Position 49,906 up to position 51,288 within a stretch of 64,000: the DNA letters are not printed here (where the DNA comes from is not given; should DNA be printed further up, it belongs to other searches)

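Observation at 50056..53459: SbcCD-like nuclease/ATPase pair in which the Rad50-like ATPase carries two transmembrane helices inside its coiled coil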

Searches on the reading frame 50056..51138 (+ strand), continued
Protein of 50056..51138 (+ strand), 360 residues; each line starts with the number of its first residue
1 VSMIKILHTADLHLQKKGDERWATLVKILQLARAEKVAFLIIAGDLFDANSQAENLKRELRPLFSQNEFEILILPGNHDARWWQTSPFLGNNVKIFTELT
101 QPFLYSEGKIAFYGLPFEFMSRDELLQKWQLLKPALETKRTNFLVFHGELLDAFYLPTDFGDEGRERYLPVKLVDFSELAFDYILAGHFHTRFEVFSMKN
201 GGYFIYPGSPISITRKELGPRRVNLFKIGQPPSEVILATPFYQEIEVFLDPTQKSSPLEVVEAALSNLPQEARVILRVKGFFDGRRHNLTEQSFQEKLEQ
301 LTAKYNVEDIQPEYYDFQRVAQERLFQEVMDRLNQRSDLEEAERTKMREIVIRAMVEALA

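Call 62: fold_search(model_id=the predicted structure, library=pdb)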
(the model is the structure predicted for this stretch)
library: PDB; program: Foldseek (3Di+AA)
matches with E <= 10: 749; with E <= 0.001: 99
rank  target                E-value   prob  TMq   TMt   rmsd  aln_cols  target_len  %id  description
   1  3tho_B                1.9e-12  1.00  0.55  0.54  12.8       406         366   17  Crystal structure of Mre11:Rad50 in its ATP/ADP bound state (released 2011-10-12)
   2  3qg5_C                3.2e-12  1.00  0.56  0.55  12.8       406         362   17  The Mre11:Rad50 complex forms an ATP dependent molecular clamp in DNA double-strand break repair (released 2011-04-20)
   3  6s6v_A                3.2e-12  1.00  0.57  0.54  11.3       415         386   19  Resting state of the E. coli Mre11-Rad50 (SbcCD) head complex bound to ATPgS (released 2019-09-04)
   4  3qg5_D                4.6e-12  1.00  0.56  0.55  12.7       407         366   18  The Mre11:Rad50 complex forms an ATP dependent molecular clamp in DNA double-strand break repair (released 2011-04-20)
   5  4o43_A                4.9e-12  1.00  0.53  0.57   6.8       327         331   18  DNA Double-Strand Break Repair Pathway Choice Is Directed by Distinct MRE11 Nuclease Activities (released 2014-01-08)
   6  7dog_A                6.7e-12  1.00  0.58  0.64   5.5       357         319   19  Crystal structure of a nuclease and capping domain of SbcD from Staphylococcus aureus (released 2021-05-05)
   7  4nzv_B                7.9e-12  1.00  0.54  0.59   5.0       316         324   20  DNA Double-Strand Break Repair Pathway Choice Is Directed by Distinct MRE11 Nuclease Activities (released 2014-01-08)
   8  9bi5_A                8.3e-12  1.00  0.49  0.44   8.1       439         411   16  Apo form Mre11-Rad50 complex (released 2025-08-06)
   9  9q9j_E                9.2e-12  1.00  0.50  0.39  15.2       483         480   18  Cryo-EM structure of human Mre11-Rad50-Nbs1 (MRN) complex bound to DNA and telomeric factor TRF2 fragment (438-542) (released 2025-10-01)
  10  7yzo_B                1.0e-11  1.00  0.58  0.57  13.2       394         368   19  Endonuclease state of the E. coli Mre11-Rad50 (SbcCD) head complex bound to ADP and dsDNA (released 2022-08-17)
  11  9q9m_D                1.2e-11  1.00  0.53  0.41  10.6       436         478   19  Cryo-EM structure of human Mre11-Rad50-Nbs1 (MRN) complex bound to DNA and telomeric factor TRF2 (released 2025-10-01)
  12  3t1i_C                1.3e-11  1.00  0.54  0.51   7.0       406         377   19  Crystal Structure of Human Mre11: Understanding Tumorigenic Mutations (released 2011-11-30)
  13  3t1i_B                1.3e-11  1.00  0.52  0.50   7.2       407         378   19  Crystal Structure of Human Mre11: Understanding Tumorigenic Mutations (released 2011-11-30)
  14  3thn                  1.5e-11  1.00  0.53  0.59   5.7       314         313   19  Crystal structure of Mre11 core with manganese (released 2011-10-12)
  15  9q9i_D                1.8e-11  1.00  0.50  0.40  14.1       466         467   19  Cryo-EM structure of human Mre11-Rad50-Nbs1 complex bound to DNA (released 2025-10-01)
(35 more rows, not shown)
